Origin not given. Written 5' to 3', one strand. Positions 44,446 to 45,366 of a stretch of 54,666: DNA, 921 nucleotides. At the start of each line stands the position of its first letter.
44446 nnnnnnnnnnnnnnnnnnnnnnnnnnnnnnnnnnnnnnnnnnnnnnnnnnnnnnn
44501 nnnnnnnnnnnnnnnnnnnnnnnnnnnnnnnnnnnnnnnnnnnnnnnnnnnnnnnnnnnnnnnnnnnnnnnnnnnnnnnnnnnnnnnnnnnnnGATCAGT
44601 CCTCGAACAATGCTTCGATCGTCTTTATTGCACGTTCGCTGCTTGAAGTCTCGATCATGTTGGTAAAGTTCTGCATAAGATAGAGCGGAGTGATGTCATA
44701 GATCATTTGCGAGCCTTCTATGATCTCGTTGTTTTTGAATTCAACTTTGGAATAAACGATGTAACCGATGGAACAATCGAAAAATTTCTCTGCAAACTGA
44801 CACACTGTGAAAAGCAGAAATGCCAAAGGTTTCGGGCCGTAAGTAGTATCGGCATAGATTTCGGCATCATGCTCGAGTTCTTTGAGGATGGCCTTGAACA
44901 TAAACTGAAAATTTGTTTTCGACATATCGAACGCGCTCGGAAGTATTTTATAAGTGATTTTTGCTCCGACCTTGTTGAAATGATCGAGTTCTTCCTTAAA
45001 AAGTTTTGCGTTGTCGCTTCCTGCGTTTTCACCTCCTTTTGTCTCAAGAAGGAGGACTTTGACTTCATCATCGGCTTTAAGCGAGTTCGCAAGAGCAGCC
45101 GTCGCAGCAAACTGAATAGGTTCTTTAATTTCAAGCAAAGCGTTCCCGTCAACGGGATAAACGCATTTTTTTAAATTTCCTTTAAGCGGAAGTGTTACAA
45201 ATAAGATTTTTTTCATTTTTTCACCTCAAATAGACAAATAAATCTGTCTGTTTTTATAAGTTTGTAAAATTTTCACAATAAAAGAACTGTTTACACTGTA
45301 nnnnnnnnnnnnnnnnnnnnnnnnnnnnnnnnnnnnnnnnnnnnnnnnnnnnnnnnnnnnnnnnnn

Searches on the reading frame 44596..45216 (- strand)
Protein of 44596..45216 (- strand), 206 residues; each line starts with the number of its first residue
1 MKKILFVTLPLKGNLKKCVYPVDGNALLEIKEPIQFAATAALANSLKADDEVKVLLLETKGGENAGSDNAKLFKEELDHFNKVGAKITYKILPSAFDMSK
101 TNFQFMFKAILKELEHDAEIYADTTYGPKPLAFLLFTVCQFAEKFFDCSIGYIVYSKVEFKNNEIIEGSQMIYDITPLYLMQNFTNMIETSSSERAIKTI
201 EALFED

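Call 3: search_protein_families(library=pfam, proteins=[window:44596-45216:-], max_evalue=1)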
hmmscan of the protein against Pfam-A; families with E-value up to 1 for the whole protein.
window:44596-45216:- (206 aa): 0 families

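Call 4: search_protein_families(library=padloc, proteins=[window:44596-45216:-], max_evalue=1)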
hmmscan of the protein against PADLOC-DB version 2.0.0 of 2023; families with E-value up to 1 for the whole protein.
window:44596-45216:- (206 aa): 19 families
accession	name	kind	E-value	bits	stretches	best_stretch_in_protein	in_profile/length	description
PDLC01820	CARF2--CARF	-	1.5e-72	241.6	1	1-205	1-204/205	-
PDLC01431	Csx1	-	1.7e-37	127.2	1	1-205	1-205/206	CAS-III; associated_signaling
PDLC01821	CARF2--CARF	-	2.1e-23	81.1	1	1-203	1-200/203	-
PDLC01822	CARF2--CARF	-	7.5e-19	66.3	1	1-191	1-182/201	-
PDLC01823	CARF2--CARF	-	6.1e-17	60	1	1-197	1-195/201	-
PDLC01032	Csx1/Csm6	-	1e-15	55.9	1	13-189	12-166/412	CARF+HEPN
PDLC01824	CARF2--CARF_HEPN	-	4.2e-14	50.8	1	12-189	10-163/376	-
PDLC01621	Csx1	-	7.4e-14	50.1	1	12-205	7-178/340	CAS-III; associated_signaling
PDLC01843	CARF2--CARF_HEPN_CSX20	-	1.4e-12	45.3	1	12-188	11-181/498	-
PDLC01345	Csx1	-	1.8e-12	45.6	1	13-193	9-160/267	CAS-III; associated_signaling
PDLC01840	CARF2--CARF_HEPN_CARF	-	1.9e-09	34.7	1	38-187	32-173/547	-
PDLC01281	Csx1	-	6.1e-08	30.9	1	44-197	53-183/191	CAS-III; associated_signaling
PDLC01832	CARF2--CARF_HEPN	-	1.6e-07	28.9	1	34-186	29-170/416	-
PDLC01826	CARF2--CARF_HEPN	-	1.3e-06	25.9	1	46-186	72-205/393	-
PDLC01825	CARF2--CARF_HEPN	-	7e-05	19.9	1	69-191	89-201/382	-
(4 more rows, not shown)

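Call 5: search_protein_families(library=ncbifam, proteins=[window:44596-45216:-], max_evalue=1)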
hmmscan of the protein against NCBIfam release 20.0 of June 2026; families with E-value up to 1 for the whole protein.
window:44596-45216:- (206 aa): 2 families
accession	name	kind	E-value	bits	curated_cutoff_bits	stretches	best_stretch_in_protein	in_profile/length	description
TIGR02221.1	cas_TM1812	equivalog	2.5e-12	47.3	76.25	1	48-197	67-210/218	TIGR02221 family CRISPR-associated protein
TIGR02710.1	TIGR02710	equivalog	0.15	10.9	83.9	1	103-189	56-136/384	TIGR02710 family CRISPR-associated CARF protein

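Call 28: search_solved_structures(query=window:44596-45216:-, max_evalue=10, show_alignments=2)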
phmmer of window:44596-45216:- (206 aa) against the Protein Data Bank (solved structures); distinct sequences matched with E-value up to 10: 0.

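Call 38: find_related_loci(query=A4, collection=genome_contigs, flank=10000)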
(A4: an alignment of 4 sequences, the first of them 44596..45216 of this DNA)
Query A4 (206 aa) in genome_contigs; peptide patterns used: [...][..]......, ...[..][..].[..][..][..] (x = any residue, [..] = any of these).
599 stretches matched a pattern (row limit reached: there are more); 38 encode a relative of the query (tblastn E <= 1e-3); 38 distinct loci.
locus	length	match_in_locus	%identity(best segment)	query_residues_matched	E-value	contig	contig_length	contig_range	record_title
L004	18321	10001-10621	77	1-206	2e-106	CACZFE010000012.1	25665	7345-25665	MAG: uncultured Spirochaetales bacterium isolate RUG12558 genome assembly, contig: RUG12558_asm_12, whole genome shotgun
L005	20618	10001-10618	74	1-206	1e-102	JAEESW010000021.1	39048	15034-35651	MAG: bacterium isolate Tb.RUG.391 NODE_3537_length_39048_cov_1.745844, whole genome shotgun sequence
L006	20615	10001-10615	75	1-206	3e-101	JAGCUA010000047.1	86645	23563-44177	Bacterium isolate RGIG10122 Yak_Rumen-4__c1289451, whole genome shotgun sequence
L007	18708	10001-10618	73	1-206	4e-99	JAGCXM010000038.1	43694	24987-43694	Bacterium isolate RGIG10212 Yak_Rumen-5__c1842736, whole genome shotgun sequence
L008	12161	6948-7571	54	1-206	5e-71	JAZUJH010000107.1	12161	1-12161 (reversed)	MAG: Treponema sp. isolate T1900045256_TH20190026.MAGScoT_cleanbin_000012 SGB_5794_k141_260984, whole genome shotgun seq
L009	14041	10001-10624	53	1-206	1e-69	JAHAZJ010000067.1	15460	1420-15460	MAG: Treponema sp. isolate MB2.76 k127_513923, whole genome shotgun sequence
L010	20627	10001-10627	50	1-206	6e-67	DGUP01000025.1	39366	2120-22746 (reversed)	MAG TPA_asm: Treponema sp. UBA4307 UBA4307_contig_33327, whole genome shotgun sequence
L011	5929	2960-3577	49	1-206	5e-66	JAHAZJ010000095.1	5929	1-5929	MAG: Treponema sp. isolate MB2.76 k127_290161, whole genome shotgun sequence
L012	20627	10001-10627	52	1-206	9e-66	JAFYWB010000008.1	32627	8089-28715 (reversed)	MAG: Treponema sp. isolate RGIG7474 Water_buffalos_Colon-3__c53821, whole genome shotgun sequence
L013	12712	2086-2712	48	1-206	1e-65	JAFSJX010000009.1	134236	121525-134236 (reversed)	MAG: Treponema sp. isolate RGIG3210 Goat_Reticulum-2__c44331, whole genome shotgun sequence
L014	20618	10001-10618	41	1-205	3e-46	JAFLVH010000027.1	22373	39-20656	MAG: Clostridiales bacterium isolate HAN100 Seq27, whole genome shotgun sequence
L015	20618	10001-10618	41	1-205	6e-46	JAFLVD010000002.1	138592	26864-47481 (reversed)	MAG: Clostridiales bacterium isolate HAN096 Seq2, whole genome shotgun sequence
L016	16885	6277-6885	40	1-204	2e-44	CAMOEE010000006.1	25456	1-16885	MAG: uncultured Treponema sp. isolate SRR873608_bin.168_metaWRAP_v1.3_MAG genome assembly, contig: NODE_5106_length_2545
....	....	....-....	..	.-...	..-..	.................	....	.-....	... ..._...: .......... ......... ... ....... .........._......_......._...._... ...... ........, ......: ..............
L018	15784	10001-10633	38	1-204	1e-40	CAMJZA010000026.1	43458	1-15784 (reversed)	MAG: uncultured Treponema sp. isolate SRR12081299_bin.21_metaWRAP_v1.3_MAG genome assembly, contig: ERZ12289776.916, who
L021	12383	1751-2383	39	1-204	3e-40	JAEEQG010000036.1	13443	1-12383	MAG: Spirochaetes bacterium isolate Tb.RUG.33 k141_2421299_flag=0_multi=103.6687_len=13443, whole genome shotgun sequenc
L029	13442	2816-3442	36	1-204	1e-36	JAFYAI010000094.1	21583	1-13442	MAG: Spirochaetales bacterium isolate RGIG6909 Sheep_Rumen-5__c1038187, whole genome shotgun sequence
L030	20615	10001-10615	37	1-205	1e-35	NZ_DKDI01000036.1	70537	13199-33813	MAG: Treponema sp. UBA6852 UBA6852_contig_1101, whole genome shotgun sequence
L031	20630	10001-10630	36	1-204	7e-35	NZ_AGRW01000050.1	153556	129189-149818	Treponema saccharophilum DSM 2985 Tsacc_Contig236, whole genome shotgun sequence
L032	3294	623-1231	37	1-204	6e-34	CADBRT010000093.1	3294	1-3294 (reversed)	MAG: uncultured Spirochaetaceae bacterium isolate RUG14230 genome assembly, contig: RUG14230_asm_93, whole genome shotgu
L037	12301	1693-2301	35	1-204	6e-32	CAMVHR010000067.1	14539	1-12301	MAG TPA_asm: uncultured Treponema sp. isolate SRR8387716_bin.39_metaWRAP_v1.3_MAG genome assembly, contig: ERZ14209542.6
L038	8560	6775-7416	33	1-204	2e-30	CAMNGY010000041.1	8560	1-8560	MAG: uncultured Treponema sp. isolate SRR1267595_bin.11_metaWRAP_v1.3_MAG genome assembly, contig: NODE.16200_length_856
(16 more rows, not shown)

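Call 51: search_protein_families(library=pfam, proteins=[L014:11563-16188:+, L014:16190-18388:+, L014:18349-19467:+, L016:7693-8676:+, L021:3392-5716:+, L021:5719-7782:+, L010:5260-8631:+, L010:9569-9988:+, L016:12274-14310:-, L016:11150-12277:-], max_evalue=0.001)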
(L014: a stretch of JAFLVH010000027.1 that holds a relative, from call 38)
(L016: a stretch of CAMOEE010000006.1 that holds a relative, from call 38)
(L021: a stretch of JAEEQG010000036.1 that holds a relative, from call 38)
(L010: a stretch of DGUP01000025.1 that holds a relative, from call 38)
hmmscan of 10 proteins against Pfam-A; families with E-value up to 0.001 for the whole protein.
L014:11563-16188:+ (1541 aa): 8 families
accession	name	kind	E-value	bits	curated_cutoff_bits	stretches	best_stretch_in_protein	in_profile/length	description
PF13087.12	AAA_12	-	2.5e-40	138.6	27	1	1258-1485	1-194/195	AAA domain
PF13086.12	AAA_11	-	1.4e-27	97.5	27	1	664-1227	2-253/257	AAA domain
PF13245.12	AAA_19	-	1e-13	52.1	25.1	1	668-727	1-61/134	AAA domain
PF13604.12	AAA_30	-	1.2e-13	51.6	27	1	664-723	2-62/191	AAA domain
PF01443.25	Viral_helicase1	-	0.00017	21.9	21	0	1188-1226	59-99/228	Viral superfamily 1 RNA helicase core domain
PF00270.35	DEAD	-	0.00024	21.3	26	0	667-754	3-92/167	DEAD/DEAH box helicase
PF20720.3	nSTAND3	-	0.00054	20.1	27.2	0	672-724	10-61/155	Novel STAND NTPase 3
PF07728.20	AAA_5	-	0.00064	20.2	22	0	682-714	2-35/139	AAA domain (dynein-related subfamily)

L014:16190-18388:+ (732 aa): 0 families

L014:18349-19467:+ (372 aa): 0 families

L016:7693-8676:+ (327 aa): 1 family
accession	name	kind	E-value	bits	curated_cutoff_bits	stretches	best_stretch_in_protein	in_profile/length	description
PF07751.16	Abi_2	-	3.9e-33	115.7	25.6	1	27-228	3-184/184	Abi-like protein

L021:3392-5716:+ (774 aa): 5 families
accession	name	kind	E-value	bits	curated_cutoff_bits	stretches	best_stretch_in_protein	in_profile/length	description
PF20030.5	bpMoxR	-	8.1e-48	162.7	27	1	88-282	2-180/205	MoxR domain in the MoxR-vWA-beta-propeller ternary systems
PF07728.20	AAA_5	-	1.5e-22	80.5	22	1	120-261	2-139/139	AAA domain (dynein-related subfamily)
PF17868.7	AAA_lid_8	-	3.1e-22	78.6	22.8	1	329-407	2-72/72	AAA lid domain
PF07603.17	Lcl_C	-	3.1e-06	27.9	34.9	1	672-770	9-117/117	Lcl C-terminal domain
PF01078.27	Mg_chelatase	-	0.00011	22.1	20.3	1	99-144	4-49/207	Magnesium chelatase, subunit ChlI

L021:5719-7782:+ (687 aa): 2 families
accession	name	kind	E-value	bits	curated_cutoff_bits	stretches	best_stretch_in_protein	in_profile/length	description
PF13519.12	VWA_2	-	2.1e-09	38.4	27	1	513-616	1-106/107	von Willebrand factor type A domain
PF05762.20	VWA_CoxE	-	3.5e-08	33.6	26.4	1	489-630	35-173/222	VWA domain containing CoxE-like protein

L010:5260-8631:+ (1123 aa): 8 families
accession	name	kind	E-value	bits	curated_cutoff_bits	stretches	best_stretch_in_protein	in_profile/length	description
PF04851.21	ResIII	-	4.1e-36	124.8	22.5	1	343-492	9-163/164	Type III restriction enzyme, res subunit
PF18766.7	SWI2_SNF2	-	2.4e-12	47.4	26.7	1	365-533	26-192/221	SWI2/SNF2 ATPase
PF08463.15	EcoEI_R_C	-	4.6e-12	46.8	24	1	976-1105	2-147/163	EcoEI R protein C-terminal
PF00270.35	DEAD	-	1.7e-11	44.6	26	1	358-494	15-162/167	DEAD/DEAH box helicase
PF04313.20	HSDR_N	-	2.3e-09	37.8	25.1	1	234-297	125-191/198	Type I restriction enzyme R protein N terminus (HSDR_N)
PF00271.37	Helicase_C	-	1.7e-06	28.7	23.5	1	604-707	11-109/110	Helicase conserved C-terminal domain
PF13588.12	HSDR_N_2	-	4.5e-05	23.9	25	1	235-297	37-95/110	Type I restriction enzyme R protein N terminus (HSDR_N)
PF13643.11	DUF4145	-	0.00058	20.3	23.1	0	22-108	3-84/88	Domain of unknown function (DUF4145)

L010:9569-9988:+ (139 aa): 0 families

L016:12274-14310:- (678 aa): 0 families

L016:11150-12277:- (375 aa): 0 families

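Call 52: search_protein_families(library=padloc, proteins=[L014:11563-16188:+, L014:16190-18388:+, L014:18349-19467:+, L016:7693-8676:+, L021:3392-5716:+, L021:5719-7782:+, L010:5260-8631:+, L010:9569-9988:+, L016:12274-14310:-, L016:11150-12277:-], max_evalue=0.001)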
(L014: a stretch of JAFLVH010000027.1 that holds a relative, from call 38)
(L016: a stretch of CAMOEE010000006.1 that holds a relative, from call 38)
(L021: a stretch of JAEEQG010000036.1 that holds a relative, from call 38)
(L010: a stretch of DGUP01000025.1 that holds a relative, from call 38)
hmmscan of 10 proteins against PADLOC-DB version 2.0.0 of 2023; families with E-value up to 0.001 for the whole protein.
L014:11563-16188:+ (1541 aa): 7 families
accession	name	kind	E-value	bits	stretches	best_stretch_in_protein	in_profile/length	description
PDLC03920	MkoA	-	2.2e-88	295.8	1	401-1498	402-1082/1112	-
PDLC03921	MkoA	-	2.8e-78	261.9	2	1041-1488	1163-1570/1607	-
PDLC03924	MkoC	-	7.8e-26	88.5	1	664-1488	249-947/1136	-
PDLC05009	PDC-S37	-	5.2e-18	62.3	3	668-730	298-359/1550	-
PDLC02194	Hhe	-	2.7e-11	39.4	1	668-728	430-489/1911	-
PDLC02895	DpdJ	-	6.3e-07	24.6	1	1429-1488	397-457/2112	DpdJ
PDLC04140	mad8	-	4.6e-06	24.4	1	671-885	19-150/314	mads_8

L014:16190-18388:+ (732 aa): 0 families

L014:18349-19467:+ (372 aa): 0 families

L016:7693-8676:+ (327 aa): 1 family
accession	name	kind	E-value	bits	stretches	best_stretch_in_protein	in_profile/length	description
PDLC02344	AbiD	-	3e-27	94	1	3-285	9-251/277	AbiD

L021:3392-5716:+ (774 aa): 0 families

L021:5719-7782:+ (687 aa): 0 families

L010:5260-8631:+ (1123 aa): 13 families
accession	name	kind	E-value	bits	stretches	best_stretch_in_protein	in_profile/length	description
PDLC03047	REase_I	-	4.3e-144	479.7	1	2-1100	9-1080/1107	Type I restriction enzyme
PDLC03042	REase_I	-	2.6e-45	152.3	2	334-714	441-837/1170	Type I restriction enzyme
PDLC03049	REase_I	-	1.5e-42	143.6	1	181-709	8-526/807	Type I restriction enzyme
PDLC03658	mREase_IV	-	9.9e-23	77.8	2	331-495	216-375/953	Type IV methyl-directed restriction enzyme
PDLC02707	PbeA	-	1.6e-19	68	1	351-703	262-613/672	PbeA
PDLC03048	REase_I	-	5.5e-15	52.6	1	365-555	277-477/976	Type I restriction enzyme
PDLC03659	mREase_IV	-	3.5e-12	43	1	358-497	240-377/945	Type IV methyl-directed restriction enzyme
PDLC02703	PbeA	-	4.2e-11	40.2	1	358-706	262-598/626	PbeA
PDLC02706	PbeA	-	7.3e-11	39.4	1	357-703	285-655/722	PbeA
PDLC02704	PbeA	-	3.1e-09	33.9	1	363-682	276-606/682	PbeA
PDLC04472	PDC-M16A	-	1.3e-08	31.6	1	2-142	5-145/930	-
PDLC03045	REase_I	-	2.4e-05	20.5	1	364-491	291-423/995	Type I restriction enzyme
PDLC02705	PbeA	-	0.00013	18.3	1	362-704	270-617/691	PbeA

L010:9569-9988:+ (139 aa): 0 families

L016:12274-14310:- (678 aa): 0 families

L016:11150-12277:- (375 aa): 0 families

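Call 56: search_protein_families(library=pfam, proteins=[L029:4404-6938:+, L010:11584-12567:+, L010:12589-14031:+, L010:14033-14950:+, L037:3065-3946:+, L037:3978-5615:+, L012:11612-12316:+], max_evalue=0.01)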
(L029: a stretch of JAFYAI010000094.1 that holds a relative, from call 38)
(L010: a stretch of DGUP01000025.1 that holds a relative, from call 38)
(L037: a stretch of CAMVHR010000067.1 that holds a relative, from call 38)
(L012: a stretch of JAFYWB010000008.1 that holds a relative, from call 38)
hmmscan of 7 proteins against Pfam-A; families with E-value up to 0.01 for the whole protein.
L029:4404-6938:+ (844 aa): 0 families

L010:11584-12567:+ (327 aa): 0 families

L010:12589-14031:+ (480 aa): 1 family
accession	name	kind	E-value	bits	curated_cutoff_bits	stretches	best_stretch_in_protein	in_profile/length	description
PF01420.25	Methylase_S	-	5e-11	43.5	22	1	179-325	3-135/168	Type I restriction modification DNA specificity domain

L010:14033-14950:+ (305 aa): 0 families

L037:3065-3946:+ (293 aa): 1 family
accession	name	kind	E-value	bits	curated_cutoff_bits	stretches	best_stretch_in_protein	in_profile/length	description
PF10040.14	CRISPR_Cas6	-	2.7e-16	60.5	25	1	168-285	1-88/89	CRISPR-associated endoribonuclease Cas6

L037:3978-5615:+ (545 aa): 1 family
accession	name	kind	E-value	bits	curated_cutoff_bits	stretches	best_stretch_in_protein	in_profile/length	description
PF22335.1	Cas10-Cmr2_palm2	-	5.6e-10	39.9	27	1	231-386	1-130/133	Cas10/Cmr2, second palm domain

L012:11612-12316:+ (234 aa): 4 families
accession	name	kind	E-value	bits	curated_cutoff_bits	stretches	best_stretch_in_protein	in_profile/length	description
PF13519.12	VWA_2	-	1.5e-10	42.1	27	1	17-125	2-106/107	von Willebrand factor type A domain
PF00092.34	VWA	-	5.9e-05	23.8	23.8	1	16-140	2-119/174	von Willebrand factor type A domain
PF05762.20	VWA_CoxE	-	0.0009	19.2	26.4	1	10-136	53-170/222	VWA domain containing CoxE-like protein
PF13768.12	VWA_3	-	0.0058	17.1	27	0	16-142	3-119/155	von Willebrand factor type A domain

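Call 57: search_protein_families(library=padloc, proteins=[L029:4404-6938:+, L010:11584-12567:+, L010:12589-14031:+, L010:14033-14950:+, L037:3065-3946:+, L037:3978-5615:+, L012:11612-12316:+], max_evalue=0.01)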
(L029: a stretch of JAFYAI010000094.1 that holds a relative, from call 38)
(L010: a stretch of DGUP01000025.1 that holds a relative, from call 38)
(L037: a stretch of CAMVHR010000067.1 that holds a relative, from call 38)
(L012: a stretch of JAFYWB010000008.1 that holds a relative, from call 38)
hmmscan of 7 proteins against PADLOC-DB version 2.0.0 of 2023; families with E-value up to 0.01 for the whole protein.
L029:4404-6938:+ (844 aa): 0 families

L010:11584-12567:+ (327 aa): 0 families

L010:12589-14031:+ (480 aa): 24 families
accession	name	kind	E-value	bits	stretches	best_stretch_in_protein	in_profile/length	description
PDLC04137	mad5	-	8.3e-15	52.9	1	126-330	162-356/392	mads_5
PDLC03086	Specificity_I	-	3.6e-12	44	1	188-330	19-161/458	Type I specificity subunit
PDLC03169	Specificity_I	-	5e-12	43.9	1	85-326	193-369/461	Type I specificity subunit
PDLC03090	Specificity_I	-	8.2e-12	43.1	1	173-326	15-166/434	Type I specificity subunit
PDLC03154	Specificity_I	-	1.6e-11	42.4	1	178-327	2-148/406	Type I specificity subunit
PDLC03072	Specificity_I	-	2.3e-11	41.4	1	186-361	243-421/448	Type I specificity subunit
PDLC03179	Specificity_I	-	6.6e-11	39.8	1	179-328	393-544/589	Type I specificity subunit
PDLC03100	Specificity_I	-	1.9e-10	38.7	1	119-363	164-385/392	Type I specificity subunit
PDLC03089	Specificity_I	-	2.4e-10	38.1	1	176-326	1-152/446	Type I specificity subunit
PDLC03127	Specificity_I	-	6.9e-10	36.3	1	163-358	235-434/571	Type I specificity subunit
PDLC03069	Specificity_I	-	1.1e-09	35.9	1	175-341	181-356/387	Type I specificity subunit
PDLC03105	Specificity_I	-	1.8e-09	35.6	1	190-363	251-421/448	Type I specificity subunit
PDLC03107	Specificity_I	-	9e-09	32.9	1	179-326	2-143/392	Type I specificity subunit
PDLC03189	Specificity_I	-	2.5e-08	31.2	1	177-326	7-147/459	Type I specificity subunit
PDLC03108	Specificity_I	-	1.3e-07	29.2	1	150-331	221-394/452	Type I specificity subunit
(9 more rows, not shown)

L010:14033-14950:+ (305 aa): 1 family
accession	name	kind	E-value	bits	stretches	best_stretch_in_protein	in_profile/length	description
PDLC00006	DruC1|DruC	-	0.00093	15.8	1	5-102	140-237/626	Unknown function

L037:3065-3946:+ (293 aa): 9 families
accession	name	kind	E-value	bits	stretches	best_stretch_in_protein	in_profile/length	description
PDLC01477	Cas6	-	2.4e-68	228.9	1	2-288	2-294/296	"CAS-I,CAS-II,CAS-III,CAS-IV,CAS-V,CAS-VI; crRNAmaturation"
PDLC01496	Cas6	-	1.3e-42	144.2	1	6-288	5-278/281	"CAS-I,CAS-II,CAS-III,CAS-IV,CAS-V,CAS-VI; crRNAmaturation"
PDLC01650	Cas6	-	8.2e-17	60.1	1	168-284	1-102/102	"CAS-I,CAS-II,CAS-III,CAS-IV,CAS-V,CAS-VI; crRNAmaturation"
PDLC01466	Cas6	-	2.7e-08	31.7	1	132-287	83-218/223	"CAS-I,CAS-II,CAS-III,CAS-IV,CAS-V,CAS-VI; crRNAmaturation"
PDLC02098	Cas6_IIIa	-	5.9e-08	31.4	1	95-286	47-197/200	-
PDLC01373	Cas6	-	1.4e-07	29.4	1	29-285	30-284/289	"CAS-I,CAS-II,CAS-III,CAS-IV,CAS-V,CAS-VI; crRNAmaturation"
PDLC00956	Cas6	-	3.9e-07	28.8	1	147-285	70-198/200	CRISPR-associated endoribonuclease Cas6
PDLC01265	Cas6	-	4.2e-06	25.7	1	83-285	3-177/179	"CAS-I,CAS-II,CAS-III,CAS-IV,CAS-V,CAS-VI; crRNAmaturation"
PDLC01781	Cas6_IIIa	-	0.00051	18.1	1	168-287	122-239/241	-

L037:3978-5615:+ (545 aa): 11 families
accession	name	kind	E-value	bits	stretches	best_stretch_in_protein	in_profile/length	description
PDLC00919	Cas10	-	1.3e-89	299.2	1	1-428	1-407/414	Cas10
PDLC01529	Cas10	-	1.2e-82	276.2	1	4-425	2-358/370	CAS-III; effector_LS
PDLC02058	Cas10d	-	3.4e-77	258.2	1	10-543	9-441/441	-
PDLC02057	Cas10d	-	3.2e-60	202.7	1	6-539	5-458/462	-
PDLC01415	Cas10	-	1e-49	167.5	1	3-416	4-434/593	CAS-III; effector_LS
PDLC01422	Cas10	-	1.8e-17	61.6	2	193-539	238-515/519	CAS-III; effector_LS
PDLC01444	Cas10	-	5.7e-15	53.1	1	213-440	371-541/605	CAS-III; effector_LS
PDLC01292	Cas10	-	3.7e-14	51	1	207-384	235-382/387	CAS-III; effector_LS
PDLC00917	Cas10b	-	2.6e-11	41.1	1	200-382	322-510/510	"CRISPR-associated protein Cas10/Cmr2, subtype III-B"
PDLC02060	Cas10h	-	8.8e-08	29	1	291-321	314-344/576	-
PDLC02051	Cas10b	-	0.004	14.4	0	12-104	11-87/479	-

L012:11612-12316:+ (234 aa): 1 family
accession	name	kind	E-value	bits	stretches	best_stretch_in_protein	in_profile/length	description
PDLC02224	TerY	-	0.0065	14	0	84-134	128-178/277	-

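Call 61: search_solved_structures(query=A6, max_evalue=10)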
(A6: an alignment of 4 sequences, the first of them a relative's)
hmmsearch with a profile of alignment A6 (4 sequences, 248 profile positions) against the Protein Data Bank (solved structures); distinct sequences matched with E-value up to 10: 44.
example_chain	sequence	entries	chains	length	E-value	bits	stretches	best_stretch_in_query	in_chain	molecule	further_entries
7ye1_F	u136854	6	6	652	0.083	16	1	102-147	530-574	RNA polymerase sigma factor RpoD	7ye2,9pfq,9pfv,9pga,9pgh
8x6f_E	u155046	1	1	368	0.1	15.7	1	112-159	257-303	RNA polymerase sigma factor SigA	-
7ckq_F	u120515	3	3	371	0.15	15.1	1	112-159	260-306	RNA polymerase sigma factor SigA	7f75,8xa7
7xya_F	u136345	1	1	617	0.23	14.5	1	112-150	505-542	RNA polymerase sigma factor RpoD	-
6ono_B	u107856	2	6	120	0.26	14.3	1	111-161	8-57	RNA polymerase sigma factor SigA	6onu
4ljz_F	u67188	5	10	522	0.34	14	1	112-147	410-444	RNA polymerase sigma factor RpoD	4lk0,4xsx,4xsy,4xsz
5vt0_L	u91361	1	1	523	0.34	14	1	112-147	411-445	RNA polymerase sigma factor RpoD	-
8k59_F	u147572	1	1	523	0.34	14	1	112-147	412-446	RNA polymerase sigma factor RpoD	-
6n60_F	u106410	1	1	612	0.38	13.8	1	112-147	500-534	RNA polymerase sigma factor RpoD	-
7n4e_F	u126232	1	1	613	0.39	13.8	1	112-150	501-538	RNA polymerase sigma factor RpoD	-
6p18_F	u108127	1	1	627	0.41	13.7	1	112-150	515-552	RNA polymerase sigma factor RpoD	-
3iyd_F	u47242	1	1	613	0.41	13.7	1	112-148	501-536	RNA polymerase sigma factor rpoD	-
8ad1_F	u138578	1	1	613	0.41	13.7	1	112-148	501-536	RNA polymerase sigma factor RpoD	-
6n61_F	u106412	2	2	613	0.42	13.7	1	112-147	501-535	RNA polymerase sigma factor RpoD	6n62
4jk1_X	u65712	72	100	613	0.42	13.7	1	112-147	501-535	Escherichia coli RNA polymerase sigma70 subunit | RNA polymerase sigma factor RpoD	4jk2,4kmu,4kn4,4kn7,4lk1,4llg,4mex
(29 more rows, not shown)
